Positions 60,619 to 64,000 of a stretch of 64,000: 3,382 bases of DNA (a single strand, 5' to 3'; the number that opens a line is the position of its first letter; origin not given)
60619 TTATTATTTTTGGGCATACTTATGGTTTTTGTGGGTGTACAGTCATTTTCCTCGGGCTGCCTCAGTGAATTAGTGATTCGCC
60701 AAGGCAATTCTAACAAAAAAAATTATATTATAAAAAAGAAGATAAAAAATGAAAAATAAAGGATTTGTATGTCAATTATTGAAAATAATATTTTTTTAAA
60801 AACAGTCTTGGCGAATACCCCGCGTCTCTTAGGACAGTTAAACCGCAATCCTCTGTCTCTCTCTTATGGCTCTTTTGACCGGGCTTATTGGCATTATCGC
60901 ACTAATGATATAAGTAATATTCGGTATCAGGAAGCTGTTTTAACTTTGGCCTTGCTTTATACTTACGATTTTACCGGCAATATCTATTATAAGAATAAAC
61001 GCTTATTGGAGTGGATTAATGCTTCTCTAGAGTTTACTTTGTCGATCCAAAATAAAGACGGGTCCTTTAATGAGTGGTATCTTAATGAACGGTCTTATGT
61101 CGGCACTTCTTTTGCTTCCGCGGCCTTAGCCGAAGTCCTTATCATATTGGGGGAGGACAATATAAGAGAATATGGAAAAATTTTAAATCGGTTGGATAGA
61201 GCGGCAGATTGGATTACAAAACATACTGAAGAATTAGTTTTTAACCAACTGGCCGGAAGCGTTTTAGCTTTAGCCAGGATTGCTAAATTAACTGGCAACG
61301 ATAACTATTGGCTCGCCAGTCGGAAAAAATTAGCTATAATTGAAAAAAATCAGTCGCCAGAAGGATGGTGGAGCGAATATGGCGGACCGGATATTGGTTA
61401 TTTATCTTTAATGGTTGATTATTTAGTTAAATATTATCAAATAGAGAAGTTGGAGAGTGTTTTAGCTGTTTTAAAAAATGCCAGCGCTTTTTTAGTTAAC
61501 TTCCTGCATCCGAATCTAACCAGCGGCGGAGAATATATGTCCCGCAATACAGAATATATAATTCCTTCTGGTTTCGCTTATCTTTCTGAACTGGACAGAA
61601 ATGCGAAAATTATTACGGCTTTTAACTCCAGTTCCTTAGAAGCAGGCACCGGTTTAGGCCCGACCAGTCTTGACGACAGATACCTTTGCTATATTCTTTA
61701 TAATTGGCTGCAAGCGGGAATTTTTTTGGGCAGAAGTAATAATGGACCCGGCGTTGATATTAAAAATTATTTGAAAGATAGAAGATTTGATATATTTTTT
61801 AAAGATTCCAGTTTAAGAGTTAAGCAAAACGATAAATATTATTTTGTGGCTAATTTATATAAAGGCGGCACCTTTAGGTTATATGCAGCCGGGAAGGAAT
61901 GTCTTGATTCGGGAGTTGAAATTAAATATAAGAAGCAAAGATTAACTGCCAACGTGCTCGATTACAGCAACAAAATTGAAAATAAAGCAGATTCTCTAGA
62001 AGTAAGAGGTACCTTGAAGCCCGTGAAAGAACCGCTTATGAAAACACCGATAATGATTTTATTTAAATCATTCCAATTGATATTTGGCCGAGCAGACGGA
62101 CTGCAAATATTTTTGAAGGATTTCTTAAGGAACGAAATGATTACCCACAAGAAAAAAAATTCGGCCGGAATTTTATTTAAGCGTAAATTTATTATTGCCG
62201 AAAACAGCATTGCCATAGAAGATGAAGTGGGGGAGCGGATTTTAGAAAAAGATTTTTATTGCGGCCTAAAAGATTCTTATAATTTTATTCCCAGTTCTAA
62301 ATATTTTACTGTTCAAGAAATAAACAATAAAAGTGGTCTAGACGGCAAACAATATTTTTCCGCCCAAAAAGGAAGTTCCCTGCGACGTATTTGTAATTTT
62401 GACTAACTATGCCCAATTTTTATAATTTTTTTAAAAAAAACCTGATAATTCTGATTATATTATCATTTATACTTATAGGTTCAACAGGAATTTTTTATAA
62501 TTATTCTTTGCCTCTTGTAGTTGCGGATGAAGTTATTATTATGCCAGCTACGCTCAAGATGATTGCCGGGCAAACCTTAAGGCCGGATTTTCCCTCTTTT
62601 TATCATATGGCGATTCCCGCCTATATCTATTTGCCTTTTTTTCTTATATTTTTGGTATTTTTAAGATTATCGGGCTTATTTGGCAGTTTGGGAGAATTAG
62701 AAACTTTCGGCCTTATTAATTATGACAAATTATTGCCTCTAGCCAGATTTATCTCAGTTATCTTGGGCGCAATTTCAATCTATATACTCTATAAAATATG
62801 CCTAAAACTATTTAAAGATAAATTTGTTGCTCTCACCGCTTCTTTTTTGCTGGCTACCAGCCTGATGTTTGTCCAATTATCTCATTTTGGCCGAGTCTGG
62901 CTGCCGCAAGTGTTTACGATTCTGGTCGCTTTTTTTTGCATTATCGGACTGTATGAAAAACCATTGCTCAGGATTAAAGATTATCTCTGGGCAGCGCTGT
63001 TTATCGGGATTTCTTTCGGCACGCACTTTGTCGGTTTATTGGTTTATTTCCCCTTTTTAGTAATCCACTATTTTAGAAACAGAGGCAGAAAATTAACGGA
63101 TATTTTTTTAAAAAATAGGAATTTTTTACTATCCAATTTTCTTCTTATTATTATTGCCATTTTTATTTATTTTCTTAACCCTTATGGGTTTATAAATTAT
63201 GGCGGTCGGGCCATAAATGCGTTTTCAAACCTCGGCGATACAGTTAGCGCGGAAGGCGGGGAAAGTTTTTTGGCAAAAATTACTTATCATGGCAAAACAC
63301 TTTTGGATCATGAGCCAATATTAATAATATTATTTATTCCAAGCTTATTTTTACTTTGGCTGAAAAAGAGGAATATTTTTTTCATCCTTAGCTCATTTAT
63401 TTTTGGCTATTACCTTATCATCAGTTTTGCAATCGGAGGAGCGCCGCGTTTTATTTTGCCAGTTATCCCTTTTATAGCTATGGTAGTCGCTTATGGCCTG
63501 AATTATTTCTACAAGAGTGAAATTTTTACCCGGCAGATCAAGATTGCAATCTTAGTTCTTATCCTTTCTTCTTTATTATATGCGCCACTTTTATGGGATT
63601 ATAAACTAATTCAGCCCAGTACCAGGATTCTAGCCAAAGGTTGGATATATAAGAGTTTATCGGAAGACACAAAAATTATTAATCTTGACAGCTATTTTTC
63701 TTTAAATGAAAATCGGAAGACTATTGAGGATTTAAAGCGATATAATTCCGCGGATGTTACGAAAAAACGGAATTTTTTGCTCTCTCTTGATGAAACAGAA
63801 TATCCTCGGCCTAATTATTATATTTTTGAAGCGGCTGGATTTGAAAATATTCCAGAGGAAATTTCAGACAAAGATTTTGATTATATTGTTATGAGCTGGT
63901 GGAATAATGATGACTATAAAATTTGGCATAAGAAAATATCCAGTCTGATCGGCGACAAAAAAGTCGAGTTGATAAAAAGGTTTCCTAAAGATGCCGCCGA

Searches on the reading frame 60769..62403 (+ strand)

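Call 47: search_protein_families(library=pfam, proteins=[window:60769-62403:+], max_evalue=0.01)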
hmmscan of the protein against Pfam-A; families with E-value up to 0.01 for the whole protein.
window:60769-62403:+ (545 aa): 1 family
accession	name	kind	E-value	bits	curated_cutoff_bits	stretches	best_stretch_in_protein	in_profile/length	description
PF09492.16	Pec_lyase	-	0.0095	15.7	22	0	75-129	56-111/292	Pectic acid lyase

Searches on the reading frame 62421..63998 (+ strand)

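Call 47: search_protein_families(library=pfam, proteins=[window:62421-63998:+], max_evalue=0.01)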
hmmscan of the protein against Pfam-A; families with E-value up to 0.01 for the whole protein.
window:62421-63998:+ (526 aa): 3 families
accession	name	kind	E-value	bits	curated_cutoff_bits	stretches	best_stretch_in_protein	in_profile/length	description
PF13231.12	PMT_2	-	1.5e-08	35.5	26.1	1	108-246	24-155/160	Dolichyl-phosphate-mannose-protein mannosyltransferase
PF02366.24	PMT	-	9.7e-05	22.5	22.7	1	108-251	85-234/245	Dolichyl-phosphate-mannose-protein mannosyltransferase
PF11028.14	TMEM260-like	-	0.0037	17.5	24.2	1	110-221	46-175/179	Protein O-mannosyl-transferase TMEM260-like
